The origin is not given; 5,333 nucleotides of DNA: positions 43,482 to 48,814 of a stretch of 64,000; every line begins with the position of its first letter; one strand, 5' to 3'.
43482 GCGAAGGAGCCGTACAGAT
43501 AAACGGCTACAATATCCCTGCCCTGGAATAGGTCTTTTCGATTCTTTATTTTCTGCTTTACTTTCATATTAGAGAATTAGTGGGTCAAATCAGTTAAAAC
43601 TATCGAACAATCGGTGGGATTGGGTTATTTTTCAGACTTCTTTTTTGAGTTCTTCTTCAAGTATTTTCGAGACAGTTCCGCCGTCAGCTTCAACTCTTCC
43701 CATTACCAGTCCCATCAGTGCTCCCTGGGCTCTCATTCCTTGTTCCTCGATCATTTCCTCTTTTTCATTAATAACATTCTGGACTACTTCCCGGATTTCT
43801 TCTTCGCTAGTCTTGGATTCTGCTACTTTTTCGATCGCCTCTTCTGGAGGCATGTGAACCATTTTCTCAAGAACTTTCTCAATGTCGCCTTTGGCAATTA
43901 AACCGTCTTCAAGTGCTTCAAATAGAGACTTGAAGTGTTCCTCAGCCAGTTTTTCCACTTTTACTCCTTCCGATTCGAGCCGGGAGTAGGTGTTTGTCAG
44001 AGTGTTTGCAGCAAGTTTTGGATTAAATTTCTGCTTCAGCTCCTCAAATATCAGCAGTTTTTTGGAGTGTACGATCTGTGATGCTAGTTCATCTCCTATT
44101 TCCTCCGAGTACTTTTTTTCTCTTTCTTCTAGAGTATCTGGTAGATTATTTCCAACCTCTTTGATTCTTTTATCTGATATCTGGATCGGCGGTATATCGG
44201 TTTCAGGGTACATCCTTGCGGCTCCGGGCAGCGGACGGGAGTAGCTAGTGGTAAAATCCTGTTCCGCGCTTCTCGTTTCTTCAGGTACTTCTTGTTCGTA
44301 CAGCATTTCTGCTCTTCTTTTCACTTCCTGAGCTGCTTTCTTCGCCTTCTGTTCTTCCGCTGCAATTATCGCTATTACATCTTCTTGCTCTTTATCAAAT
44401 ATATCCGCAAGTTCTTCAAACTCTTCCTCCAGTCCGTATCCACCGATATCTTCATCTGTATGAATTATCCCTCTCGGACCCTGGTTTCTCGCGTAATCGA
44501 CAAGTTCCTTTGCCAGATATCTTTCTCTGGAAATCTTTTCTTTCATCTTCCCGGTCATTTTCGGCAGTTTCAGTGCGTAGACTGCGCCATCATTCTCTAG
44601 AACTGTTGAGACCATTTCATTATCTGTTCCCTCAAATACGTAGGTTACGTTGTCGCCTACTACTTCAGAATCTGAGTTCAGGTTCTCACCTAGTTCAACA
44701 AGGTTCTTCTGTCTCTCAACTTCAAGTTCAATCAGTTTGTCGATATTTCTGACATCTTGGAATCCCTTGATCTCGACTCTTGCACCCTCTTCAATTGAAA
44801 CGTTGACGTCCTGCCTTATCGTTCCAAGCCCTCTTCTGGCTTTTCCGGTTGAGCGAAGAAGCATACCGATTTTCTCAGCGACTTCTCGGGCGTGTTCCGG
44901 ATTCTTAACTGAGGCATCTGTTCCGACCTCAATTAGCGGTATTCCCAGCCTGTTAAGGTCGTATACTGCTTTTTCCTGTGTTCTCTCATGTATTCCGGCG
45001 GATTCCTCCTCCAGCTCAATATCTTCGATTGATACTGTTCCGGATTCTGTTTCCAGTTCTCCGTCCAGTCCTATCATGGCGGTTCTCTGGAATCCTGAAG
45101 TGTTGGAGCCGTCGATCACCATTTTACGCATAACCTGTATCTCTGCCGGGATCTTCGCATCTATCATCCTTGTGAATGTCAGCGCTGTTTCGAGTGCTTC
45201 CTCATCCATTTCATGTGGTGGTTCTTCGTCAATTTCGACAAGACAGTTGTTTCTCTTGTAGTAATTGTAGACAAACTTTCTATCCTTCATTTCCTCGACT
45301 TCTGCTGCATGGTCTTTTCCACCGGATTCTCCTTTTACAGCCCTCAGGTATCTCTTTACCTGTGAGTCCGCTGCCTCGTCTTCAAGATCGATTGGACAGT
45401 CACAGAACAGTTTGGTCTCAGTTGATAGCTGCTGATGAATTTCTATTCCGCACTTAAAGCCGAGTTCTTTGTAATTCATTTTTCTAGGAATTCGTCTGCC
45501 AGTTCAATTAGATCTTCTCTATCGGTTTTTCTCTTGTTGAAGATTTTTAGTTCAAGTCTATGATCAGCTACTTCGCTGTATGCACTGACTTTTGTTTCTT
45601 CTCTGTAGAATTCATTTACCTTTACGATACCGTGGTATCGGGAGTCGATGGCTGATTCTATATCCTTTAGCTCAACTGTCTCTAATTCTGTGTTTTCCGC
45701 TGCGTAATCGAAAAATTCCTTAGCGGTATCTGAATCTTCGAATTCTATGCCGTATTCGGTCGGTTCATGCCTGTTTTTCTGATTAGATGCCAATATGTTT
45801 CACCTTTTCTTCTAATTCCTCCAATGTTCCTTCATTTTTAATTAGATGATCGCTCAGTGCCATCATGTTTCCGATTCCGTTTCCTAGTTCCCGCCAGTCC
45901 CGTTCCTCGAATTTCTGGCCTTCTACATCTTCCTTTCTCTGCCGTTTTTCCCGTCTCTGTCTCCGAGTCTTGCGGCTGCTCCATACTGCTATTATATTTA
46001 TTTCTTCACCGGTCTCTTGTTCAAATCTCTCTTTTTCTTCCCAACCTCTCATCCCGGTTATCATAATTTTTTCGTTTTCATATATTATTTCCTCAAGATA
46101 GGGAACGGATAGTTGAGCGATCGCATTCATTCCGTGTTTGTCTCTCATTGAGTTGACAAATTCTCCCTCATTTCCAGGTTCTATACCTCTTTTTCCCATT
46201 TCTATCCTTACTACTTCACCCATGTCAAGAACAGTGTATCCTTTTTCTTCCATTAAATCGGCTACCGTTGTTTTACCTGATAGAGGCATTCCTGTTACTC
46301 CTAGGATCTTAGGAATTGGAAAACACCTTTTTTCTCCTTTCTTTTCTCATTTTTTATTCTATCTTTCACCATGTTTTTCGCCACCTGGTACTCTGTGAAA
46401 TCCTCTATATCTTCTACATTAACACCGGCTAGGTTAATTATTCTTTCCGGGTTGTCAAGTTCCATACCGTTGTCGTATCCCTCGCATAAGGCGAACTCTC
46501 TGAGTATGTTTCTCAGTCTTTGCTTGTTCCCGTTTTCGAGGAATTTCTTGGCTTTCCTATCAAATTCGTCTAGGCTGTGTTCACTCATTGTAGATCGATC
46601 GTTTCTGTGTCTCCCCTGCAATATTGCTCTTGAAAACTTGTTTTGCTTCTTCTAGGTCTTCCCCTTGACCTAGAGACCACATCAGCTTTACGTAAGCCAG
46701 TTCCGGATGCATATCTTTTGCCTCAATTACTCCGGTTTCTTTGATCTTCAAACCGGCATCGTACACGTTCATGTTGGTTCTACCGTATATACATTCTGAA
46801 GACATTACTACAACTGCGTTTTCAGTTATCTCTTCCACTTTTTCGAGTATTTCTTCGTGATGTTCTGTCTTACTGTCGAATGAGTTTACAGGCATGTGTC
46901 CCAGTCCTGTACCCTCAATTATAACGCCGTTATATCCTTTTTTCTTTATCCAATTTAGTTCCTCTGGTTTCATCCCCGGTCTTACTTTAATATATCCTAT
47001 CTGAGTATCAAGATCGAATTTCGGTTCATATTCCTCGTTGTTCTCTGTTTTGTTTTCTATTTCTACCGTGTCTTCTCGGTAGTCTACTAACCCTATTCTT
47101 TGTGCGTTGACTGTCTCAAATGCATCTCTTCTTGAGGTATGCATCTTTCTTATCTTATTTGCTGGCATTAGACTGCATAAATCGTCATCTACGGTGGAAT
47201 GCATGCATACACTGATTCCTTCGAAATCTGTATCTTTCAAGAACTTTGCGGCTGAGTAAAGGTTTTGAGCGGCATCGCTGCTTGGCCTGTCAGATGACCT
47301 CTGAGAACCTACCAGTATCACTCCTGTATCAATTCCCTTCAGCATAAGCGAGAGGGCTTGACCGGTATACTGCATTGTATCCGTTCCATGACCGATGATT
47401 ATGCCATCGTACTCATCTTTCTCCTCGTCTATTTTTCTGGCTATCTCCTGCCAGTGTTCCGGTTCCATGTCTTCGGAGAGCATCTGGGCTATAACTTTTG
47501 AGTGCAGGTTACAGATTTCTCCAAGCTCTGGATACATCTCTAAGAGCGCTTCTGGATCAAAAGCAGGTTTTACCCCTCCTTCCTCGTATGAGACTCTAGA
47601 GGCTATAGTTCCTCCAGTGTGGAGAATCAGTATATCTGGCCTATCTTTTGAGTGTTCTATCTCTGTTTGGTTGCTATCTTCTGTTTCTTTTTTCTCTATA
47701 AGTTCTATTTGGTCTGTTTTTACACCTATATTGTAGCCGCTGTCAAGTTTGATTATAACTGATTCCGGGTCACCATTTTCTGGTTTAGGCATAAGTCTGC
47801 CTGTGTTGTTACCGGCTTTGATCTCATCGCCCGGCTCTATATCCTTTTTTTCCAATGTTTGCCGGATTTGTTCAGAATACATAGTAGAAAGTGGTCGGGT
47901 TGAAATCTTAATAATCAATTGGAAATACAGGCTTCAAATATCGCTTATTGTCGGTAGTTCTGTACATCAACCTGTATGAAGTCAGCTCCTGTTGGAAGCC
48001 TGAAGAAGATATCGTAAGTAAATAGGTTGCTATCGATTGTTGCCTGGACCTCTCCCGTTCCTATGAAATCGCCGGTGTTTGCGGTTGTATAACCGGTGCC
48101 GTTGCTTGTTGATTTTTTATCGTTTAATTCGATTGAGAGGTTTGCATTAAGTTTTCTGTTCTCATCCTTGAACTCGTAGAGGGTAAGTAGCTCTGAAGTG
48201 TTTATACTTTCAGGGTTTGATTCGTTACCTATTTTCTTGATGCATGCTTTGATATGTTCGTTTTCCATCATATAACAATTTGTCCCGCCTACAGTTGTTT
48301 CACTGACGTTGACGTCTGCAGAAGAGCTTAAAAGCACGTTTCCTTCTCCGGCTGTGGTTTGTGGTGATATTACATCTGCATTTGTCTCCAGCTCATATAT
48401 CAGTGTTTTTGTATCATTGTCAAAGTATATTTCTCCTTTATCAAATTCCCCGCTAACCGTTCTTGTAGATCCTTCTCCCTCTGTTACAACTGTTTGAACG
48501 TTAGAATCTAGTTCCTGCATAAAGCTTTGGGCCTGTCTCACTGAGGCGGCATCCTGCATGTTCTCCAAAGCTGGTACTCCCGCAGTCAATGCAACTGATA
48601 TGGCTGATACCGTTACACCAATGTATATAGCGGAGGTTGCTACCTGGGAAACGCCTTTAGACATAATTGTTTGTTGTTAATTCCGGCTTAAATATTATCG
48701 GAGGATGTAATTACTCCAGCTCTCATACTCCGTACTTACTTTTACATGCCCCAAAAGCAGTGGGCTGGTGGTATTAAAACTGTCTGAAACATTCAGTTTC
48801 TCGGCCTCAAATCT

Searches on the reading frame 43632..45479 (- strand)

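Call 55: search_protein_families(library=pfam, proteins=[window:43632-45479:-], max_evalue=0.01)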
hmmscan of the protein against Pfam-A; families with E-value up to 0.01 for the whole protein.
window:43632-45479:- (615 aa): 3 families
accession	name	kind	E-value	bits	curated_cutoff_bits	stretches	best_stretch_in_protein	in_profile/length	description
PF02934.20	GatB_N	-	5.4e-60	203.4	23.4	1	9-439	2-276/277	GatB/GatE catalytic domain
PF02637.23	GatB_Yqey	-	4.7e-16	59.4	27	1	478-611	3-148/148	GatB domain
PF02938.19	GAD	-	3.7e-07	30.7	23.4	1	292-382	3-94/95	GAD domain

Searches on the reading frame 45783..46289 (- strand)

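Call 55: search_protein_families(library=pfam, proteins=[window:45783-46289:-], max_evalue=0.01)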
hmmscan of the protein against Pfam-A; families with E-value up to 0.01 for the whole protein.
window:45783-46289:- (168 aa): 3 families
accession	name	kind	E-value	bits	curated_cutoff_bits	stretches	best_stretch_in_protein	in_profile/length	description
PF13207.12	AAA_17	-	1.8e-09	38.4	27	1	1-121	3-128/136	AAA domain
PF13238.12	AAA_18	-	3.5e-07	31.1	29.4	1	2-131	7-126/128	AAA domain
PF13671.12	AAA_33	-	0.0078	17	27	0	4-123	10-125/143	AAA domain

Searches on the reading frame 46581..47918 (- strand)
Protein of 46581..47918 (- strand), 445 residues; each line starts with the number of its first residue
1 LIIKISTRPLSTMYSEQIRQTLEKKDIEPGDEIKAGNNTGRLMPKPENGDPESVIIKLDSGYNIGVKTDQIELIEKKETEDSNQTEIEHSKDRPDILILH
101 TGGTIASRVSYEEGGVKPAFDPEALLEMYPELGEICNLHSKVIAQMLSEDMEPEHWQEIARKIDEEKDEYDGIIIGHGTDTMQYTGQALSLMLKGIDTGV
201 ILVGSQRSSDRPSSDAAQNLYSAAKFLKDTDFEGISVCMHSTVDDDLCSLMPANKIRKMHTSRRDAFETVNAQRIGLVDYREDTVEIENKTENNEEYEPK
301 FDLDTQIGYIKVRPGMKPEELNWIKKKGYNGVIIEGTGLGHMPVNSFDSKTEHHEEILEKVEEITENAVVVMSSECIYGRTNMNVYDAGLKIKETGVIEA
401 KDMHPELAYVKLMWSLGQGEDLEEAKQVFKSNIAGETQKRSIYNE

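Call 55: search_protein_families(library=pfam, proteins=[window:46581-47918:-], max_evalue=0.01)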
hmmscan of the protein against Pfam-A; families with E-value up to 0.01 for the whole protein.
window:46581-47918:- (445 aa): 3 families
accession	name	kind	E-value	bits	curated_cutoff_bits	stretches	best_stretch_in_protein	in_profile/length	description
PF00710.25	Asparaginase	-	2.2e-59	200.7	22.5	1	96-290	2-190/193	Asparaginase, N-terminal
PF17763.6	Asparaginase_C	-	7.7e-27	94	34.6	1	307-429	2-114/114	Glutaminase/Asparaginase C-terminal domain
PF18195.6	GatD_N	-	4.3e-12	45.7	25.7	1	28-74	2-51/54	GatD N-terminal domain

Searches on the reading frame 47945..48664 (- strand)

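Call 55: search_protein_families(library=pfam, proteins=[window:47945-48664:-], max_evalue=0.01)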
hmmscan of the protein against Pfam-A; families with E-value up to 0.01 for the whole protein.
window:47945-48664:- (239 aa): 1 family
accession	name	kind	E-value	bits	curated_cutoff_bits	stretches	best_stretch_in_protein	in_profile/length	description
PF23960.2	DUF7289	-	4.4e-06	26.9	27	1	4-85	2-82/238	Family of unknown function (DUF7289)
